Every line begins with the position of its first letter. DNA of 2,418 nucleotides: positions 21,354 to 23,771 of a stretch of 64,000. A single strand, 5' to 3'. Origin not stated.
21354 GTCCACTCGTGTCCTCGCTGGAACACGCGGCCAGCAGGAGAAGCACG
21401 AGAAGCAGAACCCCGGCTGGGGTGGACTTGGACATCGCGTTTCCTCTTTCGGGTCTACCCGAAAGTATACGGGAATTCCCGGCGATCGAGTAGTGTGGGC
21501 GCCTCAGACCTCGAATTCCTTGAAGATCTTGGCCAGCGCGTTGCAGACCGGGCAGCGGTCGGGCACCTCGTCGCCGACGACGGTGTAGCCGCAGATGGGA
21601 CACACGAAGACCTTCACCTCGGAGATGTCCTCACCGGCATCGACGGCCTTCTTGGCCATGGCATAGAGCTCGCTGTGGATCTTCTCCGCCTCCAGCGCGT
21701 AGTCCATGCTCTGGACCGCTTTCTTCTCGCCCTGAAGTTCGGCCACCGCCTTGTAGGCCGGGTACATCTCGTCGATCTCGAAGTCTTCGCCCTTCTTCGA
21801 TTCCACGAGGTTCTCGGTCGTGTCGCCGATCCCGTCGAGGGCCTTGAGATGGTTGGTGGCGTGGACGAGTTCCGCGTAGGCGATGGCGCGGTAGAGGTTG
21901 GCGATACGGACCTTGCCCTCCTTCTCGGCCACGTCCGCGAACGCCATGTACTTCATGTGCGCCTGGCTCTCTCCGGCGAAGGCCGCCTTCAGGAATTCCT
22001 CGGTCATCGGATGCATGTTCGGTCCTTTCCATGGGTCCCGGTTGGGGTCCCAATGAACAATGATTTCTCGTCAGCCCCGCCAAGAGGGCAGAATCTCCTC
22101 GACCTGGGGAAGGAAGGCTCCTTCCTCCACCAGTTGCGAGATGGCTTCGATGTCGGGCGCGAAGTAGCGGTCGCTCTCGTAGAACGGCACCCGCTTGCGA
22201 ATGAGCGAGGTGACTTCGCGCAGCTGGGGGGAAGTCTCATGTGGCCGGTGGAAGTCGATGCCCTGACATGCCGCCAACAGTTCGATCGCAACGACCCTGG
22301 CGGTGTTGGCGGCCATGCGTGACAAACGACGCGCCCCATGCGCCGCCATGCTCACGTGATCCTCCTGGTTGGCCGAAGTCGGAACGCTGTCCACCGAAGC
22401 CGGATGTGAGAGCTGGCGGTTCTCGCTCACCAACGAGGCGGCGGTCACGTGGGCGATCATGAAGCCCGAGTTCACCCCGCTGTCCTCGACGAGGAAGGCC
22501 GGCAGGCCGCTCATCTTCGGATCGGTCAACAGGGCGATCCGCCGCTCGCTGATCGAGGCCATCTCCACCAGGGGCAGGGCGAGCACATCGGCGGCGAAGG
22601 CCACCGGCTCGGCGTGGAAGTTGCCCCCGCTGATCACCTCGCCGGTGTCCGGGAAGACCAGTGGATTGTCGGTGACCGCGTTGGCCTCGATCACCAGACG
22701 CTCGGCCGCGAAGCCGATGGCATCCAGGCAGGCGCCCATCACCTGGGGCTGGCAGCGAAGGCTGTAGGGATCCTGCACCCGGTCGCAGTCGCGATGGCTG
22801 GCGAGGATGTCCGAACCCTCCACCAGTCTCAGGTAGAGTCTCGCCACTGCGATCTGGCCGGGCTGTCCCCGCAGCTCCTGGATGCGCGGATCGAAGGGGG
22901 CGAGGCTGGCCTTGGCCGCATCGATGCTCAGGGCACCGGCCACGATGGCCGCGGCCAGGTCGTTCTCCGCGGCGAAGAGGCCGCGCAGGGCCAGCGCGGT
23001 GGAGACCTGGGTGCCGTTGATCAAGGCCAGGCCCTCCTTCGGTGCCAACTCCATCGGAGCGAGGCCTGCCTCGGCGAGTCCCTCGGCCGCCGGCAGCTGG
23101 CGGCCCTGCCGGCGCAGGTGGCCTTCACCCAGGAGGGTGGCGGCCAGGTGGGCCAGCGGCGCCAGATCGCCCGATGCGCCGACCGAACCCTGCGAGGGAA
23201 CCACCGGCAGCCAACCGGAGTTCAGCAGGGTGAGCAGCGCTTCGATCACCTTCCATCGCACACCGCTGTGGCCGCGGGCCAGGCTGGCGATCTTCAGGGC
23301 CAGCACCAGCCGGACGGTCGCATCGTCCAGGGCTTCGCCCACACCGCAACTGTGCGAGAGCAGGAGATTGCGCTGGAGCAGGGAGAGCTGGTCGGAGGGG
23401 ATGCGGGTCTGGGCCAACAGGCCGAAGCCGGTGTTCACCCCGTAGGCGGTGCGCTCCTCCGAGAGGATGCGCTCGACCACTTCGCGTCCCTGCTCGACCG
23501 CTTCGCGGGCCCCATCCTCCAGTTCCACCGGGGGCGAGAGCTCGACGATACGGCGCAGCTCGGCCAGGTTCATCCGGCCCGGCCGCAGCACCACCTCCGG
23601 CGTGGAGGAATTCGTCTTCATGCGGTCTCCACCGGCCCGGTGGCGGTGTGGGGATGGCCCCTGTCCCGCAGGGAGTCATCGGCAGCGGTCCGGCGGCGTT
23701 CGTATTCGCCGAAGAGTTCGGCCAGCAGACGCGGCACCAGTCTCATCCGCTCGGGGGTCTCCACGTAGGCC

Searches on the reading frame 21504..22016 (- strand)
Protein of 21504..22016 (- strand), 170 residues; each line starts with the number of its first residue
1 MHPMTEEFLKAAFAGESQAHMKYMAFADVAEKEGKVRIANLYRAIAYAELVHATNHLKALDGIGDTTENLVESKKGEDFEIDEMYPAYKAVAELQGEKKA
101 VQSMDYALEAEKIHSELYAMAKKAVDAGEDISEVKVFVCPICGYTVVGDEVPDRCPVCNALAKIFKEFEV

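Call 48: search_protein_families(library=pfam, proteins=[window:21504-22016:-], max_evalue=0.0001)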
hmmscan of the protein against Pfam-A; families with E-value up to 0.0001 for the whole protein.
window:21504-22016:- (170 aa): 2 families
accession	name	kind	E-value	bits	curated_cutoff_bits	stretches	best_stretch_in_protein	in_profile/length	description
PF02915.23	Rubrerythrin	-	7.5e-22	78.6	22.8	1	7-121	1-136/137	Rubrerythrin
PF21349.2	RUBY_RBDX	-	4.5e-11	42.4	26.5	1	137-165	1-29/30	Rubrerythrin, rubredoxin-like domain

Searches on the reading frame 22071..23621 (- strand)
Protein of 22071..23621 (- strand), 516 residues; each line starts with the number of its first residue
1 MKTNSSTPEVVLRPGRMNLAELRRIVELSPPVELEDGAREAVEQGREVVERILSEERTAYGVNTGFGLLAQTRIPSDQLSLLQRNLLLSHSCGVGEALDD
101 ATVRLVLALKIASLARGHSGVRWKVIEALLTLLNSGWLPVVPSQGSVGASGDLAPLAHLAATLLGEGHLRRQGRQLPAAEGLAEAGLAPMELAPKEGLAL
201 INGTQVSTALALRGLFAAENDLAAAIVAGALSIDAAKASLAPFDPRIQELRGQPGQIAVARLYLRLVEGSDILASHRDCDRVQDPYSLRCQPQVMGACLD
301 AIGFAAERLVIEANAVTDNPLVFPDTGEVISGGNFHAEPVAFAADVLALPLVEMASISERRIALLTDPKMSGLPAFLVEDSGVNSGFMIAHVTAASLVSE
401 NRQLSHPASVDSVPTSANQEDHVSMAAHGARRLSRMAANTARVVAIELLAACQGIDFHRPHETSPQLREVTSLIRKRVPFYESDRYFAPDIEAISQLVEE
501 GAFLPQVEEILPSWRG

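Call 5: search_protein_families(library=ncbifam, proteins=[window:22071-23621:-], max_evalue=0.00001)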
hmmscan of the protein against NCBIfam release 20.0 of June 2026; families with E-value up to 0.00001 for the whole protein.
window:22071-23621:- (516 aa): 8 families
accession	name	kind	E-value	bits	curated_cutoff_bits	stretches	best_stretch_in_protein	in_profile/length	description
NF006871.0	PRK09367.1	subfamily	8.9e-223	740.5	524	1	9-507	3-501/505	histidine ammonia-lyase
TIGR01225.1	hutH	equivalog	5.7e-213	707.9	539.15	1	10-508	1-499/506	histidine ammonia-lyase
TIGR03832.1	Tyr_2_3_mutase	equivalog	2.2e-109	366.3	501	1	17-497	6-506/507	tyrosine 2,3-aminomutase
TIGR04475.1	Phe_D_beta_mut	equivalog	2.8e-104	349.6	800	1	16-498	9-509/510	phenylalanine aminomutase (D-beta-phenylalanine forming)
NF053541.1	FlxA_rubin_TAL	equivalog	1.7e-93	313.8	700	1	17-498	1-496/498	flexirubin biosynthesis tyrosine ammonia-lyase FlxA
NF041222.1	BagA_FevW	exception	1.2e-83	281.5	1000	1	35-503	27-519/529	bagremycin/ferroverdin biosynthesis tyrosine ammonia-lyase BagA/FevW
TIGR01226.1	phe_am_lyase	equivalog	3.7e-70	237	519.15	1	17-459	40-502/680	phenylalanine ammonia-lyase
TIGR04473.1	taxol_Phe_23mut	exception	2.2e-44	151.8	1250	1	37-462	57-501/687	phenylalanine aminomutase (L-beta-phenylalanine forming)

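Call 6: search_protein_families(library=pfam, proteins=[window:22071-23621:-], max_evalue=0.001)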
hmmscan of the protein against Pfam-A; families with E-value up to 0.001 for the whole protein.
window:22071-23621:- (516 aa): 1 family
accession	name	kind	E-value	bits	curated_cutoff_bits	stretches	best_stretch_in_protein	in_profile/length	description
PF00221.24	Lyase_aromatic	-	1.3e-187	624.5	27.3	1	18-476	2-466/466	Aromatic amino acid lyase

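Call 38: list_cluster_members(proteins=[P0001, window:22071-23621:-, P0003])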
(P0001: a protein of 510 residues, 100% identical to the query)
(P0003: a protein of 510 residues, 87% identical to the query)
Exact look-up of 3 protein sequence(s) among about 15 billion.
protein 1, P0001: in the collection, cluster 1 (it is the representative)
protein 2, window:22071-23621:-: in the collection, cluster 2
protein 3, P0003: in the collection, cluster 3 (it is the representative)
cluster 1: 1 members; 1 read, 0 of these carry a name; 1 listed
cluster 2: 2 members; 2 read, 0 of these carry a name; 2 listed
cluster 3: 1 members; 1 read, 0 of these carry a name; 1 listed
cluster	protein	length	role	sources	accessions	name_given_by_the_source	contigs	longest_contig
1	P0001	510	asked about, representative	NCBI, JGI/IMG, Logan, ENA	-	-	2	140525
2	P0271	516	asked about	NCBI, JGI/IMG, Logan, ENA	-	-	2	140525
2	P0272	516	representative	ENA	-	-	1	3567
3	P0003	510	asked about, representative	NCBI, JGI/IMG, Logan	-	-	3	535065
